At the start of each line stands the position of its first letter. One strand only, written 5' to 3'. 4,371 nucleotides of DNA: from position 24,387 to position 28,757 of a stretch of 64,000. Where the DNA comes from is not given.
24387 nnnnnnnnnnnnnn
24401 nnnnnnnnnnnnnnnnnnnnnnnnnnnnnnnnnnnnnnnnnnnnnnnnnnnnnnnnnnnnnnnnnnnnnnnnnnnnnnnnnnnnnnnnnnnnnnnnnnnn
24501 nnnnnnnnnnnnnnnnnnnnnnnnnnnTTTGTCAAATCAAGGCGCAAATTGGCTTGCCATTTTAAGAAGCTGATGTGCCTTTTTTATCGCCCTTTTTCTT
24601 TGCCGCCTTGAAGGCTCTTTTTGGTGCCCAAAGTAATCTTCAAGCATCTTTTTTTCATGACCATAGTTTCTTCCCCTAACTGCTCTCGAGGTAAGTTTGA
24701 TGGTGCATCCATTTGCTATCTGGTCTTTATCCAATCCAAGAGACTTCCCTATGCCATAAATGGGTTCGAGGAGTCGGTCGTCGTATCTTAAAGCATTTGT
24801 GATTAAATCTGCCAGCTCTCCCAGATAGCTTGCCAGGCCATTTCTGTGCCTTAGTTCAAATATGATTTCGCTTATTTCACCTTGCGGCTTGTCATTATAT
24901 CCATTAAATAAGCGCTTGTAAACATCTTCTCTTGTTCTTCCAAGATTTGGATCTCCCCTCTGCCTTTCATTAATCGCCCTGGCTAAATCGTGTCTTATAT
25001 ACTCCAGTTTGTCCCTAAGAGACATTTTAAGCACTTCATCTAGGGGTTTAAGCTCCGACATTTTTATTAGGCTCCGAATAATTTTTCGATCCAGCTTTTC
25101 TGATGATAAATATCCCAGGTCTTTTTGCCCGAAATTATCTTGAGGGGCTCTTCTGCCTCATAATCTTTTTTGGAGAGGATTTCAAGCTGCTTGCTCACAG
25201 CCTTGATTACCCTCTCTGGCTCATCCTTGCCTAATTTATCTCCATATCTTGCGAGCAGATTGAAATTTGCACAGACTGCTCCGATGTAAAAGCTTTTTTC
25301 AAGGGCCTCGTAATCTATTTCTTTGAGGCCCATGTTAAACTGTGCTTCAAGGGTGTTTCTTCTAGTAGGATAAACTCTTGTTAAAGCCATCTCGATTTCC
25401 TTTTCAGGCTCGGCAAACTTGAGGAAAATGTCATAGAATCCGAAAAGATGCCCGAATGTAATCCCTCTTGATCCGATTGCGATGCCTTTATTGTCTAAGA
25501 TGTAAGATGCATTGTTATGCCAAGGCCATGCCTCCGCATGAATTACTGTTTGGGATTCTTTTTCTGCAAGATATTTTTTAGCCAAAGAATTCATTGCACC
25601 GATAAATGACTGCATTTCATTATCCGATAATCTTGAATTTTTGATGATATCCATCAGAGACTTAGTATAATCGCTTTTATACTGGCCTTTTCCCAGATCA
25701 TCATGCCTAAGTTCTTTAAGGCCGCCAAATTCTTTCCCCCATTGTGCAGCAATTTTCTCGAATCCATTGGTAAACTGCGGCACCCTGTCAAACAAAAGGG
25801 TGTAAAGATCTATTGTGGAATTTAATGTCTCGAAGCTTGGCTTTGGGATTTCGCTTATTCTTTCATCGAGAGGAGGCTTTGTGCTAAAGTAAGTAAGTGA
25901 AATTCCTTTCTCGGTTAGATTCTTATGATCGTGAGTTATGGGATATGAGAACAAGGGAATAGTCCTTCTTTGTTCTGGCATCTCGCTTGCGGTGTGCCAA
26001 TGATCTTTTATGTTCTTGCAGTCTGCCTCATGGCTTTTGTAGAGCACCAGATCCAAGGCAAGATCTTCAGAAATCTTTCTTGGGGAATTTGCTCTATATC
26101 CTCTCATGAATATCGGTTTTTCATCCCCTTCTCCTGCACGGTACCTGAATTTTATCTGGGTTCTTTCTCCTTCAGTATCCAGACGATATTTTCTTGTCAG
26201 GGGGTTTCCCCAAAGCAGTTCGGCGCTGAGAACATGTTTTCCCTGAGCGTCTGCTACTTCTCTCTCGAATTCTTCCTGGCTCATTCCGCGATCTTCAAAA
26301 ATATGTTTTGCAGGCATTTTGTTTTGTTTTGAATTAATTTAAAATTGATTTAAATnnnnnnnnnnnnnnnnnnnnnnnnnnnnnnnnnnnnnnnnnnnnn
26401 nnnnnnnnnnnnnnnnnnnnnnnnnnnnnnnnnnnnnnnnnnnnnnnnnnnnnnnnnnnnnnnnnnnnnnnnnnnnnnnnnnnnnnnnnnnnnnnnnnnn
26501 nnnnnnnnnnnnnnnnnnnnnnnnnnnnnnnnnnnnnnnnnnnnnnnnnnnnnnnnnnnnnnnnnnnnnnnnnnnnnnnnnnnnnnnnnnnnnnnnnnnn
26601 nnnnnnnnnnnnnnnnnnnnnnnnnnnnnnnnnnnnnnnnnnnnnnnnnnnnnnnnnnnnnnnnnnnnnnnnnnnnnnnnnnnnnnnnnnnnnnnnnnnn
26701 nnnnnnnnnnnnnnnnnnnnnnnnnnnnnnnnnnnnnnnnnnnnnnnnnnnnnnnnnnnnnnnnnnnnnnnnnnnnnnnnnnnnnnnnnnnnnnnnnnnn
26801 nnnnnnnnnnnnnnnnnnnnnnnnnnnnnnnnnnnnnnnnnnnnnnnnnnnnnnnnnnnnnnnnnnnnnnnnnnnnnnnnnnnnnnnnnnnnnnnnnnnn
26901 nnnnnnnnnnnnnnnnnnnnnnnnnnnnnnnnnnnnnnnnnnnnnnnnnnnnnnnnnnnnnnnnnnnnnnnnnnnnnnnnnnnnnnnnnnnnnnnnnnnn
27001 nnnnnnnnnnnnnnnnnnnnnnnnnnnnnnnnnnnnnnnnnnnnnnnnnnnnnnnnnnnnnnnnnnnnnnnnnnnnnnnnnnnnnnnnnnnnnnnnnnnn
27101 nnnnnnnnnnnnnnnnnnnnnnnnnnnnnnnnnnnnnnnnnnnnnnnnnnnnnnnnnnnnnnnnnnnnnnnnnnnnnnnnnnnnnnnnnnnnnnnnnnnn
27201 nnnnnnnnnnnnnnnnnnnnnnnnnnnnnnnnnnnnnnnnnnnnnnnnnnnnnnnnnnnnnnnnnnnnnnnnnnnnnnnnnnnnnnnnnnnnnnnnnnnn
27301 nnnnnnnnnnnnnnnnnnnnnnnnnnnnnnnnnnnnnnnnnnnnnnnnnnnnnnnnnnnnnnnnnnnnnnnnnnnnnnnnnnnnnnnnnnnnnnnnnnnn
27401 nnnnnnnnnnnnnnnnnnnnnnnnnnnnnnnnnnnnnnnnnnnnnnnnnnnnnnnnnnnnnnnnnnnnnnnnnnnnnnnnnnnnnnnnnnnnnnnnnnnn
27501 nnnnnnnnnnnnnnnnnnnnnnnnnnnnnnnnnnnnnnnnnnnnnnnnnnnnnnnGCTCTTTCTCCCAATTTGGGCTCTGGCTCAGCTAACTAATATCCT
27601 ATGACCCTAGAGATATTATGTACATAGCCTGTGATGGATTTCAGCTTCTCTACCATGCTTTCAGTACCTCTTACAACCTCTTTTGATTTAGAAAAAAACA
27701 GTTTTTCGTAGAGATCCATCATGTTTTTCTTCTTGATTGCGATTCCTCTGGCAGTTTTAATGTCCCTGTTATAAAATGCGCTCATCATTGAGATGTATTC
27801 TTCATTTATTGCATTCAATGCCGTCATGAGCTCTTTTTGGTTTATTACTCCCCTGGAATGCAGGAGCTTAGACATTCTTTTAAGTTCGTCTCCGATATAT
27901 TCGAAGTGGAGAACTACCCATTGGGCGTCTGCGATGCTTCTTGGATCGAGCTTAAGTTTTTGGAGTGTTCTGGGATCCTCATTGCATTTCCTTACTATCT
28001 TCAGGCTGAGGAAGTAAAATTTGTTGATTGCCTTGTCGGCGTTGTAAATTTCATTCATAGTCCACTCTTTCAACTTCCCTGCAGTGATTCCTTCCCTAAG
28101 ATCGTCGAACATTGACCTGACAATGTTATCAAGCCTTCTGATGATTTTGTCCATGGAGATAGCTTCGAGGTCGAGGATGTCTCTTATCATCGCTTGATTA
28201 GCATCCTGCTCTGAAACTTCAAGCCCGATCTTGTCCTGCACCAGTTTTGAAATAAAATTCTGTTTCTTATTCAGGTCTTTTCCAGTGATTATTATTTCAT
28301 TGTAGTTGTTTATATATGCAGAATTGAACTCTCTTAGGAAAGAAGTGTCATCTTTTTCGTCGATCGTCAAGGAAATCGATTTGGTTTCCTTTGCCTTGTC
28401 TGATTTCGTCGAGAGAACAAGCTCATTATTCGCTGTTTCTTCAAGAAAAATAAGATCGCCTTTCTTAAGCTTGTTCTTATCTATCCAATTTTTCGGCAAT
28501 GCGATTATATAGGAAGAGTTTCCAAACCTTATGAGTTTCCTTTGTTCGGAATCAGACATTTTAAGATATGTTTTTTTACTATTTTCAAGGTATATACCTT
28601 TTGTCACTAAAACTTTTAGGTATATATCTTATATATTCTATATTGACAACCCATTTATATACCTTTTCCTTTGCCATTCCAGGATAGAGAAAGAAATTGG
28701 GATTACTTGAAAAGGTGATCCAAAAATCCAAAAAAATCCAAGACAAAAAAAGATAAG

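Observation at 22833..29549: Operon of three divergent tandem paralogs plus an AbrB-PhoU regulator, bracketed by two paralogous CBS-zinc-ribbon genes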

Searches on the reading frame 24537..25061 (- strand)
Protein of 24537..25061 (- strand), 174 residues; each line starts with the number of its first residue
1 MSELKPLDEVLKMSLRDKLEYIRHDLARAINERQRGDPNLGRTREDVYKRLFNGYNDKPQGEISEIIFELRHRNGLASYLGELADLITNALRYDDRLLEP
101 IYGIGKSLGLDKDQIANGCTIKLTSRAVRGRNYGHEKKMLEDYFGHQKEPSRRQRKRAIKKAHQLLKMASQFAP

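Call 3: search_protein_families(library=pfam, proteins=[window:24537-25061:-], max_evalue=1)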
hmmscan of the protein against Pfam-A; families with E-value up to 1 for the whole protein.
window:24537-25061:- (174 aa): 0 families

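Call 4: search_protein_families(library=ncbifam, proteins=[window:24537-25061:-], max_evalue=1)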
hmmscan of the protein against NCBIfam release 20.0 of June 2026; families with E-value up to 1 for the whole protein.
window:24537-25061:- (174 aa): 1 family
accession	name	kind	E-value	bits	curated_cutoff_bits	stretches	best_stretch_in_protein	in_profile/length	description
NF010251.0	PRK13696.1-3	equivalog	0.084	13.3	101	0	44-70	12-39/84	hypothetical protein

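Call 27: search_protein_families(library=phrogs, proteins=[window:24537-25061:-], max_evalue=1)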
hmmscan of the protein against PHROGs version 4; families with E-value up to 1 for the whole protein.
window:24537-25061:- (174 aa): 2 families
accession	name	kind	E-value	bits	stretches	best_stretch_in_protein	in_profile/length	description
phrog_35409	-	unknown function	0.15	12.9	0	86-116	7-37/54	-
phrog_5901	-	unknown function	0.26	12.5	0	77-92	53-68/70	-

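Call 28: search_protein_families(library=padloc, proteins=[window:24537-25061:-], max_evalue=1)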
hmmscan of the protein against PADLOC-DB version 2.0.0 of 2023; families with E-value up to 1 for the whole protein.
window:24537-25061:- (174 aa): 0 families

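Call 70: list_cluster_members(proteins=[P0001, P0004, P0003, P0041, P0005, window:24537-25061:-, window:27591-28607:-, window:21060-22694:-])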
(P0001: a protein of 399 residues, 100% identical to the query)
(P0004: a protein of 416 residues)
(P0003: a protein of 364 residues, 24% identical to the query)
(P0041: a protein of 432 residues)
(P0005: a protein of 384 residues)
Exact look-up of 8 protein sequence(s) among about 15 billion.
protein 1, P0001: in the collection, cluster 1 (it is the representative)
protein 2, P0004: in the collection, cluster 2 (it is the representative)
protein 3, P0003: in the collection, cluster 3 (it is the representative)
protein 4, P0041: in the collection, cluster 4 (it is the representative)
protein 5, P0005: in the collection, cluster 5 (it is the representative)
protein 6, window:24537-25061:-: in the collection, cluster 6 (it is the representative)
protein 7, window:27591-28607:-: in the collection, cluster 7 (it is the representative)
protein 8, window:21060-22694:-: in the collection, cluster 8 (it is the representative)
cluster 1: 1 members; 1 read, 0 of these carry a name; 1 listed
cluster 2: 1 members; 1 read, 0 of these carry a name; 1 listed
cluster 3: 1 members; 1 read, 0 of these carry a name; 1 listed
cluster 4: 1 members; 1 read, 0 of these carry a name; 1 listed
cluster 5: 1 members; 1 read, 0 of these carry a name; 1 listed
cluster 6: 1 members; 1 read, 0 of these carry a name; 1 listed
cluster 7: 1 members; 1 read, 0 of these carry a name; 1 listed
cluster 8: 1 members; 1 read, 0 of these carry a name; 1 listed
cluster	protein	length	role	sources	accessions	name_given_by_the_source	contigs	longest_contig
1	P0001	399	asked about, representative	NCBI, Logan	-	-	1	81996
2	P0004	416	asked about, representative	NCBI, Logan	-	-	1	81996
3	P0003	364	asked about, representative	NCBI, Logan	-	-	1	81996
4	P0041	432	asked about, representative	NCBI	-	-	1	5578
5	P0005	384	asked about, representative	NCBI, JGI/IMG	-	-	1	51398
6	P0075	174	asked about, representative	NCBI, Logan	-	-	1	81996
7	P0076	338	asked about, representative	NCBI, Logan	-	-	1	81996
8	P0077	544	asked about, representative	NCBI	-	-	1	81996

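Call 75: search_solved_structures(query=A10, max_evalue=10, show_alignments=4)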
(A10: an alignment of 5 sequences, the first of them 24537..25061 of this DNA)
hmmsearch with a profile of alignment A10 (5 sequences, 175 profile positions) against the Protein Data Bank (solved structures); distinct sequences matched with E-value up to 10: 3.
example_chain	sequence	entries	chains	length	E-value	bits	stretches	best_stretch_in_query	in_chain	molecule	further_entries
6xyw_Bn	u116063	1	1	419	0.4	13.6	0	138-170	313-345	At1g15810/F7H2_23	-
3ur7_A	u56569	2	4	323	0.52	13.2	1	19-73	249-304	Glucan endo-1,3-beta-D-glucosidase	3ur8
4gzi_A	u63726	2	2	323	0.52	13.2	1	19-73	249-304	Glucan endo-1,3-beta-D-glucosidase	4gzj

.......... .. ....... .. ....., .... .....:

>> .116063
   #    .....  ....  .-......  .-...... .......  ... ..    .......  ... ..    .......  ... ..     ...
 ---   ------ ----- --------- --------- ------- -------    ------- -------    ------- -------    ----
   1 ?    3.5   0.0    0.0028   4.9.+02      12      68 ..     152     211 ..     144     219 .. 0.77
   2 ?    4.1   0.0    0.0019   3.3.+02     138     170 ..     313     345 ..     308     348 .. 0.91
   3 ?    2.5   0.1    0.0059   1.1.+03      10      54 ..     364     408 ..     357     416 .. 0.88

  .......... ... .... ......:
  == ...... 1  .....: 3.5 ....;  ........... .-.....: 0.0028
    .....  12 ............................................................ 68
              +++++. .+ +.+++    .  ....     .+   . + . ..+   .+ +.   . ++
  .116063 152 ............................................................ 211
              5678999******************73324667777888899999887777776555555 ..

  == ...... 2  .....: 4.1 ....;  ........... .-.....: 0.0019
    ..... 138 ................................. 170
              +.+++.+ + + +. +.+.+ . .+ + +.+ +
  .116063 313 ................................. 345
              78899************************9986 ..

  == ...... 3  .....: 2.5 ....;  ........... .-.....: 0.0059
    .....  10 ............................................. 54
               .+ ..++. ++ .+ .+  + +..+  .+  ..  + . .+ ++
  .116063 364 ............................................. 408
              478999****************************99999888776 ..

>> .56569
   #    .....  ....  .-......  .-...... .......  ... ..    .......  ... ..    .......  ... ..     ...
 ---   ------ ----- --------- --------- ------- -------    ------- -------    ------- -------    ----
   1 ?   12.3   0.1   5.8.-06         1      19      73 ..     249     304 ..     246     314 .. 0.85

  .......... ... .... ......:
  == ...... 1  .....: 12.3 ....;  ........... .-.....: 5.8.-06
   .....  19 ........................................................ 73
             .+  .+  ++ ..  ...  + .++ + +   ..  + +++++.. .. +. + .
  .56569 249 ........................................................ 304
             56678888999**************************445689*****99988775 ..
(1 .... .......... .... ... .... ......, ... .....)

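Call 76: search_protein_families(library=pfam, alignment_id=A10, max_evalue=10)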
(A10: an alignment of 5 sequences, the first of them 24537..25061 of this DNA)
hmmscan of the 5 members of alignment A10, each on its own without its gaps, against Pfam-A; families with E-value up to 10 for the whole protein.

A. member 1, window:24537-25061:- (174 aa): 0 families

B. families by the number of members that match (of 5 scanned): 2 families
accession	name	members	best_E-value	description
PF01503.22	PRA-PH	1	0.00062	Phosphoribosyl-ATP pyrophosphohydrolase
PF11342.13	DUF3144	1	0.12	Protein of unknown function (DUF3144)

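Call 78: find_homologous_proteins(query=A10, max_evalue=0.1)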
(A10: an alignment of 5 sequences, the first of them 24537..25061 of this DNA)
Query A10 (5 sequences) (174 aa, profile of the alignment): 5 proteins with E <= 0.1 among 2591 candidates.
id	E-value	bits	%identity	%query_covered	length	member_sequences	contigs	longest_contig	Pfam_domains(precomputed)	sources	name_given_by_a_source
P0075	5.8e-77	275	100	100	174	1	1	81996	-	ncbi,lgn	-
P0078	2.0e-76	274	40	89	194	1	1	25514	-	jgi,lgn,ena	-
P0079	1.7e-73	264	41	94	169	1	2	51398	-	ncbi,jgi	-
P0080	7.0e-61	223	35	99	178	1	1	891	-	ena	-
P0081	5.3e-44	168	29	79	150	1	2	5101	-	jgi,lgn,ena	-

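Call 79: search_protein_families(library=ncbifam, proteins=[P0075, P0078, P0079, P0080, P0081], max_evalue=5)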
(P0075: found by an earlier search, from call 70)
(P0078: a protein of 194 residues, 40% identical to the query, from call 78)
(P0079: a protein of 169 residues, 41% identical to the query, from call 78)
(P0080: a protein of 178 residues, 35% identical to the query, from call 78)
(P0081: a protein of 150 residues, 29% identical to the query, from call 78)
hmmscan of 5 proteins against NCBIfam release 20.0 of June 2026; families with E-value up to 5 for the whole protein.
P0075 (174 aa): 1 family
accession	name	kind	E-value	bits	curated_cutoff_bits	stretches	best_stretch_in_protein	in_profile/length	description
NF010251.0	PRK13696.1-3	equivalog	0.084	13.3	101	0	44-70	12-39/84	hypothetical protein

P0078 (194 aa): 0 families

P0079 (169 aa): 1 family
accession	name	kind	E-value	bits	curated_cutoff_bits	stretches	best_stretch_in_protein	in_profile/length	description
NF033608.1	type_I_tox_Fst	subfamily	0.05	13.4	26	1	112-126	13-27/28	type I toxin-antitoxin system Fst family toxin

P0080 (178 aa): 0 families

P0081 (150 aa): 1 family
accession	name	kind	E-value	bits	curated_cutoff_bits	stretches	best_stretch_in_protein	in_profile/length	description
TIGR03188.1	histidine_hisI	equivalog_domain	0.064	13.5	42.7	1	20-72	11-65/84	phosphoribosyl-ATP diphosphatase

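Call 81: search_solved_structures(query=P0081, max_evalue=10, show_alignments=3)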
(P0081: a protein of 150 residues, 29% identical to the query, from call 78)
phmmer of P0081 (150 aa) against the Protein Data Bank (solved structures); distinct sequences matched with E-value up to 10: 0.

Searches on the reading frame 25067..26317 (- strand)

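Call 3: search_protein_families(library=pfam, proteins=[window:25067-26317:-], max_evalue=1)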
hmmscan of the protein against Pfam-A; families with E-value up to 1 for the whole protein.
window:25067-26317:- (416 aa): 1 family
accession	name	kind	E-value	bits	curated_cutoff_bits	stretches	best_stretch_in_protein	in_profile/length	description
PF12475.13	Amdo_NSP_1-3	-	0.09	13.4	25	1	80-107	20-44/54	Amdovirus non-structural protein 1-3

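Call 4: search_protein_families(library=ncbifam, proteins=[window:25067-26317:-], max_evalue=1)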
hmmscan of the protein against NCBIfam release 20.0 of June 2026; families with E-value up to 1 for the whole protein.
window:25067-26317:- (416 aa): 0 families

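Call 27: search_protein_families(library=phrogs, proteins=[window:25067-26317:-], max_evalue=1)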
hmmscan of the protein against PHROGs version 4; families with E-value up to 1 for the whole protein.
window:25067-26317:- (416 aa): 0 families

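Call 28: search_protein_families(library=padloc, proteins=[window:25067-26317:-], max_evalue=1)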
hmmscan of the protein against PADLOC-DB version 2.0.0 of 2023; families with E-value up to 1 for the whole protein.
window:25067-26317:- (416 aa): 0 families

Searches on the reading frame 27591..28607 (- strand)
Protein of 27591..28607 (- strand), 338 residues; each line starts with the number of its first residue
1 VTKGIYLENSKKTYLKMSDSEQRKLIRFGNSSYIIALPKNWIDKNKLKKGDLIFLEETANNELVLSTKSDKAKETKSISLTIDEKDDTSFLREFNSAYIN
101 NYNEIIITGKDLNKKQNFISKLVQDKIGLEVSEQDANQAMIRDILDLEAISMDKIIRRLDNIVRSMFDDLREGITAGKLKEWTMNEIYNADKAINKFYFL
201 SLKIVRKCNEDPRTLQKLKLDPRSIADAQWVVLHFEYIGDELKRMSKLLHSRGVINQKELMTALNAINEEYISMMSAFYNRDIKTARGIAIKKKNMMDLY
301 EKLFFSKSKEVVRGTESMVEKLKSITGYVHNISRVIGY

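Call 3: search_protein_families(library=pfam, proteins=[window:27591-28607:-], max_evalue=1)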
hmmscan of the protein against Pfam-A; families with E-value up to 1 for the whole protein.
window:27591-28607:- (338 aa): 3 families
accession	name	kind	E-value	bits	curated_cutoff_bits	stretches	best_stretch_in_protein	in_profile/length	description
PF01895.24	PhoU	-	1.5e-07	32.1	23.5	2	156-247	1-87/89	PhoU domain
PF04014.23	MazE_antitoxin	-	4.4e-07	30.2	24.7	1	27-71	2-46/48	Antidote-toxin recognition MazE, bacterial antitoxin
PF01316.27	Arg_repressor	-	0.087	13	27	0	243-300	8-62/70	Arginine repressor, DNA binding domain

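Call 4: search_protein_families(library=ncbifam, proteins=[window:27591-28607:-], max_evalue=1)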
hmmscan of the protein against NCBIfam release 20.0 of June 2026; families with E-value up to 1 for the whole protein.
window:27591-28607:- (338 aa): 2 families
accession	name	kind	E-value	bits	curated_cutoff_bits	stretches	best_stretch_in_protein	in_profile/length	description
TIGR02609.1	doc_partner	hypoth_equivalog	0.00012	22.3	55.9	1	23-76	1-51/74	putative addiction module antidote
NF033496.0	DUF2080_fam_acc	subfamily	0.03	13.9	22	1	27-44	10-26/34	DUF2080 family transposase-associated protein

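Call 28: search_protein_families(library=padloc, proteins=[window:27591-28607:-], max_evalue=1)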
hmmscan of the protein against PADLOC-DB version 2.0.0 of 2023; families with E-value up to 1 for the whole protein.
window:27591-28607:- (338 aa): 0 families

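Call 59: search_solved_structures(query=window:27591-28559:-, max_evalue=0.01)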
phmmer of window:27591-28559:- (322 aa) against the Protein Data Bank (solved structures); distinct sequences matched with E-value up to 0.01: 0.

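Call 79: search_protein_families(library=ncbifam, proteins=[P0075], max_evalue=5)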
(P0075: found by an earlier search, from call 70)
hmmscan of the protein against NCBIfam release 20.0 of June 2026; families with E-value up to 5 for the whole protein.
P0075 (174 aa): 1 family
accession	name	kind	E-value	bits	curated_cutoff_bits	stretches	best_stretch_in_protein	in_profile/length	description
NF010251.0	PRK13696.1-3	equivalog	0.084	13.3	101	0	44-70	12-39/84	hypothetical protein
